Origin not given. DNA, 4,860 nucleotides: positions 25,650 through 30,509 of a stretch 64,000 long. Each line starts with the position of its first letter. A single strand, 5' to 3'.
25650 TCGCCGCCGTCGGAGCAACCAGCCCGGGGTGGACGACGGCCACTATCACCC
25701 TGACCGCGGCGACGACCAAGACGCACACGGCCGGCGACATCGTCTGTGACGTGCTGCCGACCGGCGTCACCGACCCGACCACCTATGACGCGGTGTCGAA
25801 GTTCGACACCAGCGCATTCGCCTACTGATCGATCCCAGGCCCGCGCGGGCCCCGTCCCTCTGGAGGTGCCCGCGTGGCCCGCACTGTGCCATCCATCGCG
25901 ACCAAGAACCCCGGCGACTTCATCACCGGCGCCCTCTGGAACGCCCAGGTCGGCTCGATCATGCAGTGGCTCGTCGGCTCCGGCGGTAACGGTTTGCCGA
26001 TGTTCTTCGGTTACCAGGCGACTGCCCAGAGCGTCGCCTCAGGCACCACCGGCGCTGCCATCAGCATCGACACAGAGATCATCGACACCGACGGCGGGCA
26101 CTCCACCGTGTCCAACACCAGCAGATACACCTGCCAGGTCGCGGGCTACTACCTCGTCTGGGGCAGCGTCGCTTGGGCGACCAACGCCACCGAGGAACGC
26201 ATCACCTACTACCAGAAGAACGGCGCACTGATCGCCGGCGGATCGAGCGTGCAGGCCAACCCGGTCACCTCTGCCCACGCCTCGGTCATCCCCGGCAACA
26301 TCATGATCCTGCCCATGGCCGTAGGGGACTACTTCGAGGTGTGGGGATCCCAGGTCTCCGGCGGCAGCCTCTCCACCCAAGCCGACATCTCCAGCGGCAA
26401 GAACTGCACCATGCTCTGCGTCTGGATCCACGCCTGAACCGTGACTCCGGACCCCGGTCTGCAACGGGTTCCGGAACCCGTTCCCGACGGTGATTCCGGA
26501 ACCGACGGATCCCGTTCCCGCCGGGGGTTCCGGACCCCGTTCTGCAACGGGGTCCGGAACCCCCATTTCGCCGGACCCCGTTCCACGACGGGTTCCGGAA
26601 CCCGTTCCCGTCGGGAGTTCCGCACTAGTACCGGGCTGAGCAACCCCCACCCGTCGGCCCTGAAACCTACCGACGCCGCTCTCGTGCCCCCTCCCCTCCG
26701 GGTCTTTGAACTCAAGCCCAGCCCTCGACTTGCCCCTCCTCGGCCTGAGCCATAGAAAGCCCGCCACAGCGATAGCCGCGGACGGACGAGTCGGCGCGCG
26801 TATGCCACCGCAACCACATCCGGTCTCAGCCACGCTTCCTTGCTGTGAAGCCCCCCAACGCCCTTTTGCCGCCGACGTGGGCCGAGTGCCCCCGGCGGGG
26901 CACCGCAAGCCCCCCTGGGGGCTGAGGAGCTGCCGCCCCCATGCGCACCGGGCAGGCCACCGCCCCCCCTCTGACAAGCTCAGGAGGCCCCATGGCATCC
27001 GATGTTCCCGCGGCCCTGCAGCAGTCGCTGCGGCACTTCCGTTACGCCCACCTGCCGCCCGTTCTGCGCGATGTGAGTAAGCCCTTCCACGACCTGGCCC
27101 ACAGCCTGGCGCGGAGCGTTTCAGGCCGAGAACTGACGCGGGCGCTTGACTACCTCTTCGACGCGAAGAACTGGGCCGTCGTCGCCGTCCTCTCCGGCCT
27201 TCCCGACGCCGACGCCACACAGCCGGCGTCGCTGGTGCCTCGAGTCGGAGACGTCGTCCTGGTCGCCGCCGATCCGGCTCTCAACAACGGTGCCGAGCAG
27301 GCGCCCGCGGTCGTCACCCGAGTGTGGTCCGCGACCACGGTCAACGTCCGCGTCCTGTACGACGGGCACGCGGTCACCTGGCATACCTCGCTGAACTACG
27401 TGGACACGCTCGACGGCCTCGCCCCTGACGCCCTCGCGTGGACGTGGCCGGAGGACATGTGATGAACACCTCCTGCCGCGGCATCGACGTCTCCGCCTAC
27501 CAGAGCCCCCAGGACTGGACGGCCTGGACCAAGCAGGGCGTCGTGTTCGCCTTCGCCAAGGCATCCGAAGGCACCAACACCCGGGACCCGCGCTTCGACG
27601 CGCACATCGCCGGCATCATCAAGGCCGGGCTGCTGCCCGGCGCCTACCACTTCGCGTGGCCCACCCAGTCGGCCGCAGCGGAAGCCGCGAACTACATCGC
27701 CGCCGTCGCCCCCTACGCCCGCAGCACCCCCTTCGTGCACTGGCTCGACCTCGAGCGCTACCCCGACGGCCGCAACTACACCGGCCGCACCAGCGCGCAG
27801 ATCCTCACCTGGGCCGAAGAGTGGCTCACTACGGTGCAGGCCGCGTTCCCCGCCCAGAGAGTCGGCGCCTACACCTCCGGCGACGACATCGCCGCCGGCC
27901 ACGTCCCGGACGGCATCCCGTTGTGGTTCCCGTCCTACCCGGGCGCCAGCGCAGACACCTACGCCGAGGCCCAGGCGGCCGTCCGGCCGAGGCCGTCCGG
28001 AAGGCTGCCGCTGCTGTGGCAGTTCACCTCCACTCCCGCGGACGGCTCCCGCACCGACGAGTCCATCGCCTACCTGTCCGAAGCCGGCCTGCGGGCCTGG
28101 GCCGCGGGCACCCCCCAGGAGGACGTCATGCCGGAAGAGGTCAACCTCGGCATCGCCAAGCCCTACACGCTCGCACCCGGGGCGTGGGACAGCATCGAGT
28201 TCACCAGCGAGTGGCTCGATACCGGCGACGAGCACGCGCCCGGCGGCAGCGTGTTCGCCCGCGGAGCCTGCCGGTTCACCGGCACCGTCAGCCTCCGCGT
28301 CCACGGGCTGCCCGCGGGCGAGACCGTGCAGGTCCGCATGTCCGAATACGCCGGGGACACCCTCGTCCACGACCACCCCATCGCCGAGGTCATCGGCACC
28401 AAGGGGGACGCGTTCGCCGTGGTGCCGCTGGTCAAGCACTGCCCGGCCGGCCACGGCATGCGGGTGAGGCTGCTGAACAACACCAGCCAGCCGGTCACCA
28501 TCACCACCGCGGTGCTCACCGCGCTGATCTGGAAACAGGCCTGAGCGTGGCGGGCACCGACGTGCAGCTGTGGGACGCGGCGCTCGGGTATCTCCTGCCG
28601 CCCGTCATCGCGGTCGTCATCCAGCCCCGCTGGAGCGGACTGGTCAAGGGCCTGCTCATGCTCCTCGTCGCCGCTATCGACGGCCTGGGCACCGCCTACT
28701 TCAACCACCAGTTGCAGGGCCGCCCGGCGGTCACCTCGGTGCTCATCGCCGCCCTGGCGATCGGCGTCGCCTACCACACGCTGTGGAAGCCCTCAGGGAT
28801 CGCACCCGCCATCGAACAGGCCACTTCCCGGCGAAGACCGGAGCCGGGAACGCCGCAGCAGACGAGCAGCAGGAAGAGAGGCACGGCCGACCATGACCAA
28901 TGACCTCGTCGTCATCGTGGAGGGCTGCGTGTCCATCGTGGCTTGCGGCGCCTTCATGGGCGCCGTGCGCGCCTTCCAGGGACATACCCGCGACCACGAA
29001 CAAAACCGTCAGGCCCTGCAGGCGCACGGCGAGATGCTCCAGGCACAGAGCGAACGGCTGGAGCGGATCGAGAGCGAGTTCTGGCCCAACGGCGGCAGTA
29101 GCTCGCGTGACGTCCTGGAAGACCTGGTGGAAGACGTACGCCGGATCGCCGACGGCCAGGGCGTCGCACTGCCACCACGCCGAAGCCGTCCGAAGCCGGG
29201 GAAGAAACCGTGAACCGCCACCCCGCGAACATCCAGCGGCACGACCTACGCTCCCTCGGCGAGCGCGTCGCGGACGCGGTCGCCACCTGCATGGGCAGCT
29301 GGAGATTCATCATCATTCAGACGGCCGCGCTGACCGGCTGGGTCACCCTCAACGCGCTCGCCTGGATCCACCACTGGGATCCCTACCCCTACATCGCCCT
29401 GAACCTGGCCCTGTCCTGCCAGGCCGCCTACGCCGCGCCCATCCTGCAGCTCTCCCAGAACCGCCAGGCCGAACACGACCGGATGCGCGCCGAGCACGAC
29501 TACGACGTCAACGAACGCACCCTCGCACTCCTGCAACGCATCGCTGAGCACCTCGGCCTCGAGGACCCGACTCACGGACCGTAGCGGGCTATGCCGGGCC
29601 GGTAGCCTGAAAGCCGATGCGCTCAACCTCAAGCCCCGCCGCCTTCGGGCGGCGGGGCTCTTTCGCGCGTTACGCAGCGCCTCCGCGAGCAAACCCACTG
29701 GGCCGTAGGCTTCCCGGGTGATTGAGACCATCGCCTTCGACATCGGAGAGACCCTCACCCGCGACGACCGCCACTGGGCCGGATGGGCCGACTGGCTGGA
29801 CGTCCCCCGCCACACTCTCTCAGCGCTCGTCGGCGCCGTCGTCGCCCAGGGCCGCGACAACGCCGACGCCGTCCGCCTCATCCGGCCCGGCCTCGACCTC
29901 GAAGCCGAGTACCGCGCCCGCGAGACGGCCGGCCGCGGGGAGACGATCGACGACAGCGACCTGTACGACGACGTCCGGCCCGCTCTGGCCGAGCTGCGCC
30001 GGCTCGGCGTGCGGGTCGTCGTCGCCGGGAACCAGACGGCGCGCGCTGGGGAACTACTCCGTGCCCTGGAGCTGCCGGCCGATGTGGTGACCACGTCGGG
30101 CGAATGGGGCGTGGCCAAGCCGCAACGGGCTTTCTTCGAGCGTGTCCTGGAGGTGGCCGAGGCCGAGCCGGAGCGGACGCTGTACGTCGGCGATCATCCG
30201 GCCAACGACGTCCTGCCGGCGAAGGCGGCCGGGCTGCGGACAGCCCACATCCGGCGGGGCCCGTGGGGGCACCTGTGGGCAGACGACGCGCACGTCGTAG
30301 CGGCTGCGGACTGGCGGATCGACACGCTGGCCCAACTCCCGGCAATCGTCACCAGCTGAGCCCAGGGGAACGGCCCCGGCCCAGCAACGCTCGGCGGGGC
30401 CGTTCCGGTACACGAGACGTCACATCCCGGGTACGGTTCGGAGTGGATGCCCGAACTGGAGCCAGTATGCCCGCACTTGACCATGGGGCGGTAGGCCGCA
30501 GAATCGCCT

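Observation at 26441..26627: Iteron-like repeat array in a noncoding gap between the tail and lysis genes, homologous to a second array inside the initiator-like gene 16 kb away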

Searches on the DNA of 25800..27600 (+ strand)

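Call 4: search_dna_similar(query=window:25800-27500:+, collection=phages, mode=near, max_rows=30)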
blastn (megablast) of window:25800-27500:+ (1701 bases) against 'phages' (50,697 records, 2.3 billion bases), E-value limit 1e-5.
No match.

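Call 48: search_rna_families(source=window, start=25800, end=27600, threshold=evalue, max_evalue=1)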
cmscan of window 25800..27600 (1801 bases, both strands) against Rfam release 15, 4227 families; matches with E-value up to 1: 9.
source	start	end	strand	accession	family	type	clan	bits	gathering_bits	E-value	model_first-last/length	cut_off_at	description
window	26448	26556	-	RF00926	MIR1151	Gene; miRNA;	-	31.5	90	0.021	1-110/110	no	MIR1151 microRNA precursor family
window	26525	26603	+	RF03349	mir-3151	Gene; miRNA;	-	29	83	0.024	1-85/85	no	mir-3151 microRNA precursor family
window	26512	26620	-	RF02000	MIR1846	Gene; miRNA;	-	28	77.5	0.0084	1-110/110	no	MIR1846 microRNA precursor family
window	26477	26568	+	RF02833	Scr3202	Gene; sRNA;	-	25.4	52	0.57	1-95/95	no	Streptomyces RNA 3202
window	27223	27295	+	RF04231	mir-9191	Gene; miRNA;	-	24.3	100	0.083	1-73/73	no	mir-9191 microRNA precursor family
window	26457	26575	-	RF03599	MIR1883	Gene; miRNA;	-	24.2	128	0.19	1-118/118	no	MIR1883 microRNA precursor family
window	26512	26620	+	RF02000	MIR1846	Gene; miRNA;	-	21.4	77.5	0.47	1-110/110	no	MIR1846 microRNA precursor family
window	26453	26551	+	RF03461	MIR842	Gene; miRNA;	-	20.2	85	0.82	1-127/127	no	MIR842 microRNA precursor family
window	26455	26550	+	RF00764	mir-191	Gene; miRNA;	-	19.7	54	0.36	1-91/91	no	mir-191 microRNA precursor family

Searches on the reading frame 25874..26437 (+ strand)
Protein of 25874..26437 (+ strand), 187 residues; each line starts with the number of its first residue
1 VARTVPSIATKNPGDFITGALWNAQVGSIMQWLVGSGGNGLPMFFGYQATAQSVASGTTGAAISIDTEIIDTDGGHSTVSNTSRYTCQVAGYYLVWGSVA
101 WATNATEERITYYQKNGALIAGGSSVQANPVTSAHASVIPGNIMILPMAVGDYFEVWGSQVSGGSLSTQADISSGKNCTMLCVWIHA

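Call 15: search_protein_families(library=phrogs, proteins=[window:25874-26437:+], max_evalue=0.01)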
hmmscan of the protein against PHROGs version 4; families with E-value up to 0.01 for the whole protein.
window:25874-26437:+ (187 aa): 2 families
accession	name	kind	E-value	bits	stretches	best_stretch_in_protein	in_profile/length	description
phrog_13989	-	head and packaging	8e-10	38.9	1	49-177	467-587/597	virion structural protein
phrog_25325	-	tail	0.0012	18.3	1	52-98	412-459/631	tail spike protein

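Call 16: search_protein_families(library=pfam, proteins=[window:25874-26437:+], max_evalue=0.01)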
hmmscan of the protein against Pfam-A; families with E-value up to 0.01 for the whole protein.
window:25874-26437:+ (187 aa): 0 families

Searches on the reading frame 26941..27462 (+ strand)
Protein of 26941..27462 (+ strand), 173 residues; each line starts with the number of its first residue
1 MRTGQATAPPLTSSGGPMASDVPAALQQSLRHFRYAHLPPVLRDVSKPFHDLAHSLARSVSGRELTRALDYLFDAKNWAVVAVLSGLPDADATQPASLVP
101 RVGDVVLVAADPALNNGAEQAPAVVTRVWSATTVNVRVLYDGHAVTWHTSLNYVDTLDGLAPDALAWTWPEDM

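Call 15: search_protein_families(library=phrogs, proteins=[window:26941-27462:+], max_evalue=0.01)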
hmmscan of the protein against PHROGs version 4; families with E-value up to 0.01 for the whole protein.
window:26941-27462:+ (173 aa): 5 families
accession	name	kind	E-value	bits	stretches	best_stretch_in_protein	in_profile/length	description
phrog_1761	-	unknown function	5.7e-19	69.8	1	19-86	72-140/148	-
phrog_5120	-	unknown function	1.8e-08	35.5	1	24-83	9-69/79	-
phrog_2293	-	unknown function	0.0048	17.9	1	116-171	24-75/244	-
phrog_19300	-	unknown function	0.0067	17.6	1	119-151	96-128/143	-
phrog_8675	-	unknown function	0.0095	17.1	0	89-141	23-72/107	-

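Call 16: search_protein_families(library=pfam, proteins=[window:26941-27462:+], max_evalue=0.01)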
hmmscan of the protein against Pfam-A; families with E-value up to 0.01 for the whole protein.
window:26941-27462:+ (173 aa): 0 families

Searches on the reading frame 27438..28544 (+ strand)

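Call 15: search_protein_families(library=phrogs, proteins=[window:27438-28544:+], max_evalue=0.01)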
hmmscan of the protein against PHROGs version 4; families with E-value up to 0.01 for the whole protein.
window:27438-28544:+ (368 aa): 5 families
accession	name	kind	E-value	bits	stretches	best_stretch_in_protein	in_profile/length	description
phrog_291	-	lysis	4.1e-31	109.3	1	9-300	109-374/509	endolysin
phrog_6745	-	lysis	1.3e-18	68.1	1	13-211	4-188/396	endolysin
phrog_6219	-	lysis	1.7e-14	55.1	1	14-133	3-115/326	endolysin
phrog_3084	-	lysis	2.7e-12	47.4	1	14-229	160-371/468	endolysin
phrog_35916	-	unknown function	3.2e-08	34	1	16-210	7-204/488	-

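Call 16: search_protein_families(library=pfam, proteins=[window:27438-28544:+], max_evalue=0.01)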
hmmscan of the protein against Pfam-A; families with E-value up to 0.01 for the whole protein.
window:27438-28544:+ (368 aa): 1 family
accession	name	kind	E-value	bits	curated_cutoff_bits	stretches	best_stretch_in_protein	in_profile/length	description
PF01183.26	Glyco_hydro_25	-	2.3e-28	100.2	27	1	16-199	1-174/180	Glycosyl hydrolases family 25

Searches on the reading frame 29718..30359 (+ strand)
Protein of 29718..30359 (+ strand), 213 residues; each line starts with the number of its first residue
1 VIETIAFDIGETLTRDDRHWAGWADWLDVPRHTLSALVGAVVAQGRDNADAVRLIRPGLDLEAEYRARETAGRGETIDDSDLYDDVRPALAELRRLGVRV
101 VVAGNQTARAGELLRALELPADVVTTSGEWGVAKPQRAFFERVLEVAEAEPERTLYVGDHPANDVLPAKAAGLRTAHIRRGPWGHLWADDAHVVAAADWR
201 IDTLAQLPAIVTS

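Call 15: search_protein_families(library=phrogs, proteins=[window:29718-30359:+], max_evalue=0.01)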
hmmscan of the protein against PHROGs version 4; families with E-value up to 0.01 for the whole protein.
window:29718-30359:+ (213 aa): 1 family
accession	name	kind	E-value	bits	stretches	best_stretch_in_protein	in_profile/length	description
phrog_8468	-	other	8.9e-06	26.6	1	78-177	90-191/221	HAD-superfamily hydrolase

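Call 16: search_protein_families(library=pfam, proteins=[window:29718-30359:+], max_evalue=0.01)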
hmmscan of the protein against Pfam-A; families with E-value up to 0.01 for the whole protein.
window:29718-30359:+ (213 aa): 3 families
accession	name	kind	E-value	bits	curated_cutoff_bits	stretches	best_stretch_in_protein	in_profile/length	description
PF00702.32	Hydrolase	-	1.3e-16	62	26.4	1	2-172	1-191/191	haloacid dehalogenase-like hydrolase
PF13242.12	Hydrolase_like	-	1.7e-10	41.1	22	1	133-185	3-55/75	HAD-hyrolase-like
PF13419.12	HAD_2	-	5.6e-10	40.1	23.8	1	79-176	77-176/178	Haloacid dehalogenase-like hydrolase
